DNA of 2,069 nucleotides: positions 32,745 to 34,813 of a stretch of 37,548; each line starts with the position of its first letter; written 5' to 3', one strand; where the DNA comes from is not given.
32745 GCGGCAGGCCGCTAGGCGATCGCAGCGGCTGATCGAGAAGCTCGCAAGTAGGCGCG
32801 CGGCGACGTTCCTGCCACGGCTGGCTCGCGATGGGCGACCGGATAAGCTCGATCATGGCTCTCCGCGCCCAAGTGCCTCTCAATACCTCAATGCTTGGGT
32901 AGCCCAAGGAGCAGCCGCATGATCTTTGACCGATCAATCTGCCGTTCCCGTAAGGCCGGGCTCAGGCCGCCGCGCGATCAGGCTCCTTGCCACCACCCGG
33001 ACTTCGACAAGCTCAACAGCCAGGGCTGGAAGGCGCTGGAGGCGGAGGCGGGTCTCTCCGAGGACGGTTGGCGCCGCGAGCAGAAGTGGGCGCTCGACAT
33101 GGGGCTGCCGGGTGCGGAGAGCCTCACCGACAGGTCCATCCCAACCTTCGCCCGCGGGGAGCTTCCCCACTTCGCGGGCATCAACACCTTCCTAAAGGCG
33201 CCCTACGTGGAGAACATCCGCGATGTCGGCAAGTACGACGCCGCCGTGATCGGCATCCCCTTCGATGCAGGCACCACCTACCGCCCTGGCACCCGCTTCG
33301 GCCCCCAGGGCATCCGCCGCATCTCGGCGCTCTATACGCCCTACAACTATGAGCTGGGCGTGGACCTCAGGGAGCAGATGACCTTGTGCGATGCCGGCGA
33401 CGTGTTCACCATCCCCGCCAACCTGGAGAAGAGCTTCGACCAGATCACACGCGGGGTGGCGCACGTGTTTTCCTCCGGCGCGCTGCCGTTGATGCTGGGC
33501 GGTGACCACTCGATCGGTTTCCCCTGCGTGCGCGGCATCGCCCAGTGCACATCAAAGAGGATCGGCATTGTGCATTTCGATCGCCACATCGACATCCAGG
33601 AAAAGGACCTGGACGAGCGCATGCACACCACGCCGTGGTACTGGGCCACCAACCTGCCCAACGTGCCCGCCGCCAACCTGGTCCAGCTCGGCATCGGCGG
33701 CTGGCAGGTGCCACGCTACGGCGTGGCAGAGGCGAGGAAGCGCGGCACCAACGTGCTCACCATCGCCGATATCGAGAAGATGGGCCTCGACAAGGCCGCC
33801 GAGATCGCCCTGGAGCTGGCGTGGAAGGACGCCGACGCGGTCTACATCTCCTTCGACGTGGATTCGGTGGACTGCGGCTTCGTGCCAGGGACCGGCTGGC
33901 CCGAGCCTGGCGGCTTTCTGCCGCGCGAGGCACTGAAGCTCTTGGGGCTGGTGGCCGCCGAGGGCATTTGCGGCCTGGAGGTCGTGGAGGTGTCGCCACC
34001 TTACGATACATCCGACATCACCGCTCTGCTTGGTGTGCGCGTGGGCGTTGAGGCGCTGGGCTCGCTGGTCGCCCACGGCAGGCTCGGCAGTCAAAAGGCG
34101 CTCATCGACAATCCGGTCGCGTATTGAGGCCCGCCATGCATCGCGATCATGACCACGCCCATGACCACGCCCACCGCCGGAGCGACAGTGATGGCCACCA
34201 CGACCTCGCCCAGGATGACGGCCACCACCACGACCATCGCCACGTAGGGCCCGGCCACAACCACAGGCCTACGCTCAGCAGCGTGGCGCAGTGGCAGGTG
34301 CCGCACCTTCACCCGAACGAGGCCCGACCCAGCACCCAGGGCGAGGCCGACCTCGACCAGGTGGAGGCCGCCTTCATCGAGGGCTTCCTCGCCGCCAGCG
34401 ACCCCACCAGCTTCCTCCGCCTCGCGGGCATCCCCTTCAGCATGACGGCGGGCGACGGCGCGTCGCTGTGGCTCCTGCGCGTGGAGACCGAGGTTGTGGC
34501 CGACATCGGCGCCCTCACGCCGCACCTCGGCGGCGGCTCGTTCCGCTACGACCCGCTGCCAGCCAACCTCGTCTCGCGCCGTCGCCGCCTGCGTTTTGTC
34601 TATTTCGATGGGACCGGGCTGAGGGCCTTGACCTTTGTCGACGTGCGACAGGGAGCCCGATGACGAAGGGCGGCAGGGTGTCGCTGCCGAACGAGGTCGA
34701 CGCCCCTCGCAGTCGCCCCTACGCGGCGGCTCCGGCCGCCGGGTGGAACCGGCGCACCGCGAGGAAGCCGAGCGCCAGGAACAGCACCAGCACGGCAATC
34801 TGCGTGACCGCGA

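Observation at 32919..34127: Long-form arginase-fold enzyme as candidate guanidine (or guanidino-compound) hydrolase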

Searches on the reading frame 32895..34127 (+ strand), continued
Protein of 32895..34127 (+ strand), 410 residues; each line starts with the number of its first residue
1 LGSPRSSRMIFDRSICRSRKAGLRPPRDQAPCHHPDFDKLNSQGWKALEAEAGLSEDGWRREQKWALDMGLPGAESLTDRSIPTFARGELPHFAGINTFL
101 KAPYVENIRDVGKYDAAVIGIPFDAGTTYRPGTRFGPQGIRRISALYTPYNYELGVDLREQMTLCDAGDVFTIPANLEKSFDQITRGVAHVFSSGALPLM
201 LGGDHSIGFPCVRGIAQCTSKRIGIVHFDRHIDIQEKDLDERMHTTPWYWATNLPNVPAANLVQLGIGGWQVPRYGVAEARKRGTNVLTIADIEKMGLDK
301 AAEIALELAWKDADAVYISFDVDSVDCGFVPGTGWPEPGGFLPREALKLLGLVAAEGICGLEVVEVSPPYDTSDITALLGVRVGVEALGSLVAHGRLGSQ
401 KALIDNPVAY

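Call 24: search_solved_structures(query=window:32919-34124:+, max_evalue=1e-30, show_alignments=5)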
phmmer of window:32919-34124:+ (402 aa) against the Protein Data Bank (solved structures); distinct sequences matched with E-value up to 1e-30: 14.
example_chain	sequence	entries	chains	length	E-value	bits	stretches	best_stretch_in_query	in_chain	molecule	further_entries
7esr_A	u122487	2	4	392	8.1e-164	548.4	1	34-390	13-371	Probable agmatinase 2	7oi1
9fek_A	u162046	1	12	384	9.6e-156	521.8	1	30-393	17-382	Putative agmatinase 2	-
3nio_A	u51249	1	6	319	3.8e-50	173.9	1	79-380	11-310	Guanidinobutyrase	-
1gq6_A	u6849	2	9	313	3.5e-48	167.4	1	83-381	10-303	PROCLAVAMINATE AMIDINO HYDROLASE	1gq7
3nip_A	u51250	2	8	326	5.9e-44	153.5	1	79-382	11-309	3-guanidinopropionase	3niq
1wog_A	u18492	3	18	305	7.8e-39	136.6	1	82-383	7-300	agmatinase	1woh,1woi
8ryi_C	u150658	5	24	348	2.5e-36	128.4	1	86-386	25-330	Arginase family protein | metformin hydrolase subunit B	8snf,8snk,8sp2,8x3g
8snf_D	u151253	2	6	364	1.2e-35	126.2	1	86-383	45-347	metformin hydrolase subunit A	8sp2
4dz4_A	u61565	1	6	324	1.6e-35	125.8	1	84-379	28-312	Agmatinase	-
8ryi_B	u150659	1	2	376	1.9e-35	125.5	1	86-383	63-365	Agmatinase family protein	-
8x3g_A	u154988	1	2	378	4e-35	124.4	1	86-383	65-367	Agmatinase family protein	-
8snk_I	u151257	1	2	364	5.5e-35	124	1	86-383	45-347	metformin hydrolase subunit A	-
7lol_A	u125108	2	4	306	7.5e-32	113.6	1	106-380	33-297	Agmatinase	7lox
7lba_A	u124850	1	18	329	9.7e-32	113.3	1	106-380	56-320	Agmatinase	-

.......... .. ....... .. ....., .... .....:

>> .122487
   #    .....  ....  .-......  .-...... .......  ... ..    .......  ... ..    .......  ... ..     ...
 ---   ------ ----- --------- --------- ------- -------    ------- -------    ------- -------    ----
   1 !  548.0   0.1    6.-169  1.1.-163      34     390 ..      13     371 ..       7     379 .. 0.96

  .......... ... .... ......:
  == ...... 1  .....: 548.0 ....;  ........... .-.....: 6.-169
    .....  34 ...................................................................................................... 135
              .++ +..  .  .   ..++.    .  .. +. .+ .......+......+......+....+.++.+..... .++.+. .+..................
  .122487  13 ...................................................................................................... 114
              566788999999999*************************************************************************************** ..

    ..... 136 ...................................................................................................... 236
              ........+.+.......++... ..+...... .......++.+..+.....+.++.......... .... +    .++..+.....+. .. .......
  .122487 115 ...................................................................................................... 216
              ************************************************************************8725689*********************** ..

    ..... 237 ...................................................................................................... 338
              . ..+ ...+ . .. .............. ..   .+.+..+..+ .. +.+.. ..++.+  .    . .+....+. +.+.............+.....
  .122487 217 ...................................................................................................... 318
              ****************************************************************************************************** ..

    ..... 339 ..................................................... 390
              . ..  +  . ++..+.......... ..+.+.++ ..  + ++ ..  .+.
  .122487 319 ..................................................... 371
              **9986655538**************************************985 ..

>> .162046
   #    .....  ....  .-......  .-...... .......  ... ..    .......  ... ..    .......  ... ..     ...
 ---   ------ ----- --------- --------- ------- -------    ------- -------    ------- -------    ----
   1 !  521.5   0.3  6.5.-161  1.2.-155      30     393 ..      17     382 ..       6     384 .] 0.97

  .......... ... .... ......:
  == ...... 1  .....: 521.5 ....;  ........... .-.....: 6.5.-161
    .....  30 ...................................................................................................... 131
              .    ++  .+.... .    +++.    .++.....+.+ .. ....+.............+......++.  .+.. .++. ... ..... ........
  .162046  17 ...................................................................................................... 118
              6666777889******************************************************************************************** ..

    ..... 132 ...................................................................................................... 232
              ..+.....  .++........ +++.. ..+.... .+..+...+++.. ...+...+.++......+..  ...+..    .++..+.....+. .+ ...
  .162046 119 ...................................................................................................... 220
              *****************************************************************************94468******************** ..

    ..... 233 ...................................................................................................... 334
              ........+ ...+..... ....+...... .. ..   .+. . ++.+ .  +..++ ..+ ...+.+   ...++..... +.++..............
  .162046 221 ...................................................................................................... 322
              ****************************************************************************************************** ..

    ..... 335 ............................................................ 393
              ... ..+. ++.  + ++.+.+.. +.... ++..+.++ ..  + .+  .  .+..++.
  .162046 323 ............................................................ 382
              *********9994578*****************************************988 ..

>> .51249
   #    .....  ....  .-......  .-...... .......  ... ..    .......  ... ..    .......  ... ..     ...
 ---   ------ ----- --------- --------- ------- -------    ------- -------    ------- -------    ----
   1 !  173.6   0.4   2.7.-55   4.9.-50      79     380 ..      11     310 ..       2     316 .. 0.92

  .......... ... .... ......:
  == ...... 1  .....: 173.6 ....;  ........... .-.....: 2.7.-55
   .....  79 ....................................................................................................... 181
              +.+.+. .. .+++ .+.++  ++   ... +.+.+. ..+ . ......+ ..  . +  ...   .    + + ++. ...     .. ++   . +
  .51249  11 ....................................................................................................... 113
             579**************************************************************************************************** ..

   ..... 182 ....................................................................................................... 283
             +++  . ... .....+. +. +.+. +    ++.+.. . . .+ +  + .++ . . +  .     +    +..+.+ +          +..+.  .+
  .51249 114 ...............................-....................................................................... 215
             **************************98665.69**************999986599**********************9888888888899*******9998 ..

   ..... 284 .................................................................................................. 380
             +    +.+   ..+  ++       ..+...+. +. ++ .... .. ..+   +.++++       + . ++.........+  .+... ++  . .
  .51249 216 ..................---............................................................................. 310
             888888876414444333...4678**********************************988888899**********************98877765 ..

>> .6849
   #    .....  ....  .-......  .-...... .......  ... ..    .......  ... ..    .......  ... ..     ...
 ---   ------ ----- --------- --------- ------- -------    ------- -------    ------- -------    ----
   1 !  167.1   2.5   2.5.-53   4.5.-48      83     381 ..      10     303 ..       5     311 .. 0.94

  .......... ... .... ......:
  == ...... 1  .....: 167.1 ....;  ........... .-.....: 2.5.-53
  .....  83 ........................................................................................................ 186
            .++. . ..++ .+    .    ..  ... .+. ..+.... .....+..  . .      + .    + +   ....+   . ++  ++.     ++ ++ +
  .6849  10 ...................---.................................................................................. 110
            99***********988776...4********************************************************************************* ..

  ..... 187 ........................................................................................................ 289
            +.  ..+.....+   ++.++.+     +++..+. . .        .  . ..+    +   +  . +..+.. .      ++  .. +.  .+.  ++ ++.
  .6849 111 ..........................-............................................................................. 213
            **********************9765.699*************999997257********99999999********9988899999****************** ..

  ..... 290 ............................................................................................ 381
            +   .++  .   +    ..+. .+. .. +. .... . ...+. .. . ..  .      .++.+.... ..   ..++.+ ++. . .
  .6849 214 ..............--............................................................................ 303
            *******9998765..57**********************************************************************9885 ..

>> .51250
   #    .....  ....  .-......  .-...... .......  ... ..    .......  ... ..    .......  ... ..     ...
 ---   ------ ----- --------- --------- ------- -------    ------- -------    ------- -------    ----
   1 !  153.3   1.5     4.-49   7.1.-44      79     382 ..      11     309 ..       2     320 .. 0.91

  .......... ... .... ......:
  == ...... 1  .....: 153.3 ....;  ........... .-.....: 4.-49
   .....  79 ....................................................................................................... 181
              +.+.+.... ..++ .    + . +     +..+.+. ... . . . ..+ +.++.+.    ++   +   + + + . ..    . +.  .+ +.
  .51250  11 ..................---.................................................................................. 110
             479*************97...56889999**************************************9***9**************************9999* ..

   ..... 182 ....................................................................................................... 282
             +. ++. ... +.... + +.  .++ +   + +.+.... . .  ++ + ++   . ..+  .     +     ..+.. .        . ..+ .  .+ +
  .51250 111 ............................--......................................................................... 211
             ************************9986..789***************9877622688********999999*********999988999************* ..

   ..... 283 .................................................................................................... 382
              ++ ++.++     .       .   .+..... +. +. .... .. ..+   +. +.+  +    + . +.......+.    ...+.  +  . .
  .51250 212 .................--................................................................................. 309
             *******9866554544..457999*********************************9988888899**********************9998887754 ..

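Call 43: find_encoding_contigs(protein=P0138, flank=8000, max_places=2)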
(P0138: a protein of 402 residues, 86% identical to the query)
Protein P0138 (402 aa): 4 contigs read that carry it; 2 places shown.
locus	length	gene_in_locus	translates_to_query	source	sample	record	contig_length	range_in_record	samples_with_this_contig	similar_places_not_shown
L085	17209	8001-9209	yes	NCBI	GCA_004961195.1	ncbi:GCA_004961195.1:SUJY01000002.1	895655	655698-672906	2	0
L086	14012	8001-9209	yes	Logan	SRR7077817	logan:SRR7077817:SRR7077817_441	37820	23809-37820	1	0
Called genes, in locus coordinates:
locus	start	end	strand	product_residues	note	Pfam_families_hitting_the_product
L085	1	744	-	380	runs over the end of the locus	PF02653:BPD_transp_2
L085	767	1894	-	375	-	PF02608:Bmp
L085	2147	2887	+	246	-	PF00392:GntR, PF07729:FCD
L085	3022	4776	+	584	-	PF00211:Guanylate_cyc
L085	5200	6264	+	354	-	PF13379:NMT1_2, PF09084:NMT1 (weak)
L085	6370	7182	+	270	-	PF00528:BPD_transp_1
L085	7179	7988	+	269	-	PF00005:ABC_tran, PF13304:AAA_21 (faint)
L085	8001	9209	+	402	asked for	PF00491:Arginase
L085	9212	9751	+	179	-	-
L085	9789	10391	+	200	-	PF04955:HupE_UreJ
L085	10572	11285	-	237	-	PF00392:GntR, PF07729:FCD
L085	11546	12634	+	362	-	PF00005:ABC_tran, PF13304:AAA_21 (faint), PF08402:TOBE_2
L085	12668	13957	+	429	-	PF13416:SBP_bac_8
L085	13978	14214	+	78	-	-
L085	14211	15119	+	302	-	PF00528:BPD_transp_1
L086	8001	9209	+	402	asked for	PF00491:Arginase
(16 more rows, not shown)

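Call 44: find_encoding_contigs(protein=P0215, flank=8000, max_places=2)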
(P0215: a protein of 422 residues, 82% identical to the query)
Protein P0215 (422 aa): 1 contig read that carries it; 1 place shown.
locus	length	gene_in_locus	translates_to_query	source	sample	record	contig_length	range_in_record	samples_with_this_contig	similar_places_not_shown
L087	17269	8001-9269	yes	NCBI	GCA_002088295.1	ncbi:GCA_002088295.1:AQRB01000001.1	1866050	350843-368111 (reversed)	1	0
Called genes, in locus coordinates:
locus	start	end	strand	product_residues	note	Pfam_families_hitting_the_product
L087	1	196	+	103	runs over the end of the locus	-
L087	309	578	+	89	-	-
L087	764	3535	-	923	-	PF00521:DNA_topoisoIV, PF03989:DNA_gyraseA_C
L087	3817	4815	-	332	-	PF13668:Ferritin_2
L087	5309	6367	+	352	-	PF13379:NMT1_2 (weak)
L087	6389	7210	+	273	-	PF00528:BPD_transp_1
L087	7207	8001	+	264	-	PF00005:ABC_tran, PF13304:AAA_21 (faint)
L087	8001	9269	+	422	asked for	PF00491:Arginase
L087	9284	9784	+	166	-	-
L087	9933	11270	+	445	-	PF00353:HemolysinCabind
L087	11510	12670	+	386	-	PF06224:AlkZ-like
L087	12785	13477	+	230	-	PF02798:GST_N, PF13417:GST_N_3, PF13409:GST_N_2, PF00043:GST_C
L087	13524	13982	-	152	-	PF19315:MC_hydratase, PF01575:MaoC_dehydratas, PF13452:FAS1_DH_region (weak)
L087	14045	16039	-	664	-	PF25837:Apionate_lact_N, PF25838:Apionate_lact_M, PF25839:Apionate_lact_C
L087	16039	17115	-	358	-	PF00005:ABC_tran, PF17912:OB_MalK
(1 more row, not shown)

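Call 45: find_encoding_contigs(protein=P0231, flank=8000, max_places=2)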
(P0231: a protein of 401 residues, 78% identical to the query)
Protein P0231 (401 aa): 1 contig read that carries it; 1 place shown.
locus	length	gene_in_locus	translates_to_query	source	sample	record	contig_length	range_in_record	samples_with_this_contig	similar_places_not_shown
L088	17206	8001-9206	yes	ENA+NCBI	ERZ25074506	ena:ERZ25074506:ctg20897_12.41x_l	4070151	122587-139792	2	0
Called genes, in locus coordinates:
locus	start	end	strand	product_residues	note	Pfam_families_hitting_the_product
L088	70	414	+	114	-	PF02590:SPOUT_MTase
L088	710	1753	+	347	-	PF01548:DEDD_Tnp_IS110, PF02371:Transposase_20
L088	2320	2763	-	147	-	PF12802:MarR_2, PF01047:MarR (weak)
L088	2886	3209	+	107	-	-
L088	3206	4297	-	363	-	PF01266:DAO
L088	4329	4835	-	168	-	PF00190:Cupin_1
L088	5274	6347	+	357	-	PF13379:NMT1_2 (faint)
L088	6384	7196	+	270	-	PF00528:BPD_transp_1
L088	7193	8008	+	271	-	PF00005:ABC_tran, PF13304:AAA_21 (faint)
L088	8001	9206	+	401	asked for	PF00491:Arginase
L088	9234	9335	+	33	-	-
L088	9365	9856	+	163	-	-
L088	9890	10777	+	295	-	PF00795:CN_hydrolase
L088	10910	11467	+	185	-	PF06676:DUF1178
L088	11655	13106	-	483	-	-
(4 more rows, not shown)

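Call 58: find_related_loci(query=window:32919-34124:+, collection=metagenome_contigs, flank=6000)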
Query window:32919-34124:+ (402 aa) in metagenome_contigs; peptide patterns used: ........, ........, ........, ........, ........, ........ (x = any residue, [..] = any of these).
600 stretches matched a pattern (row limit reached: there are more); 568 encode a relative of the query (tblastn E <= 1e-3); the best 80 are kept; 80 distinct loci.
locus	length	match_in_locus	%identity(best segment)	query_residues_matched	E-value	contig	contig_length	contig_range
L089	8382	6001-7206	89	1-402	0e+0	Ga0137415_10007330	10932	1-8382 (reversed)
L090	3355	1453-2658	88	1-402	0e+0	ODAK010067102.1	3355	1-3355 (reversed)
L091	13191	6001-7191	89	3-402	0e+0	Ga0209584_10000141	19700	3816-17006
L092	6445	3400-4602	88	2-402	0e+0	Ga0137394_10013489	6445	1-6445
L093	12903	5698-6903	88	1-402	0e+0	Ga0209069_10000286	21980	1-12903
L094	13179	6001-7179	90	10-402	0e+0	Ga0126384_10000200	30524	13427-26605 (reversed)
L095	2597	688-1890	88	2-402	0e+0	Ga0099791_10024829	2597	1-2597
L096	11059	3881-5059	90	10-402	0e+0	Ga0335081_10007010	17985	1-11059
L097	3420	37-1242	88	1-402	0e+0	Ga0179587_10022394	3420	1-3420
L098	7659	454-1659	88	1-402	0e+0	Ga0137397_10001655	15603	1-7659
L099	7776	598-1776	90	10-402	0e+0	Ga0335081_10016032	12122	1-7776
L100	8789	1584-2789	87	1-402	0e+0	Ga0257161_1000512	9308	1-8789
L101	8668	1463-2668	87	1-402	0e+0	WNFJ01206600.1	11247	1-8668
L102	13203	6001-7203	88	2-402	0e+0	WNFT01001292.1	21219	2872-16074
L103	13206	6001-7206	88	1-402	0e+0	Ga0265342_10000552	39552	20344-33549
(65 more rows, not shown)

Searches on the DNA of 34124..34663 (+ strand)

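Call 42: search_rna_families(sources=[L003, L004, L013, L024, L041, L046, L017], threshold=gathering)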
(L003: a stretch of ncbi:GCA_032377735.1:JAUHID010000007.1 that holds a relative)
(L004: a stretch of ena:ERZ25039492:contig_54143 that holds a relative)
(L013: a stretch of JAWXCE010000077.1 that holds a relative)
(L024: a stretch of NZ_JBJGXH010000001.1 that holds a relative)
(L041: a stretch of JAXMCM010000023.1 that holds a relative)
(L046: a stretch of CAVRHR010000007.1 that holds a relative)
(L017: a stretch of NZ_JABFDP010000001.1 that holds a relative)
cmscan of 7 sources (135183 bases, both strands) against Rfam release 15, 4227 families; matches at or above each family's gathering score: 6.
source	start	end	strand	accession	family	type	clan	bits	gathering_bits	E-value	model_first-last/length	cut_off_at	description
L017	5386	5488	+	RF00442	Guanidine-I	Cis-reg; riboswitch;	-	92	63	5.5e-15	1-107/107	no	Guanidine-I riboswitch aptamer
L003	3754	3855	+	RF00442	Guanidine-I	Cis-reg; riboswitch;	-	89.1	63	2.4e-14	1-107/107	no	Guanidine-I riboswitch aptamer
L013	14475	14761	+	RF02514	5_ureB_sRNA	Gene; sRNA;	-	86.2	40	1.4e-20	1-292/292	no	5' ureB small RNA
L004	3863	3967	+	RF00442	Guanidine-I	Cis-reg; riboswitch;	-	81.1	63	1.5e-12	1-107/107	no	Guanidine-I riboswitch aptamer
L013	5680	5781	+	RF00442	Guanidine-I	Cis-reg; riboswitch;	-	74.5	63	4.5e-11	1-107/107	no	Guanidine-I riboswitch aptamer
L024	8316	8423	+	RF00442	Guanidine-I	Cis-reg; riboswitch;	-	72.6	63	1.2e-10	1-107/107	no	Guanidine-I riboswitch aptamer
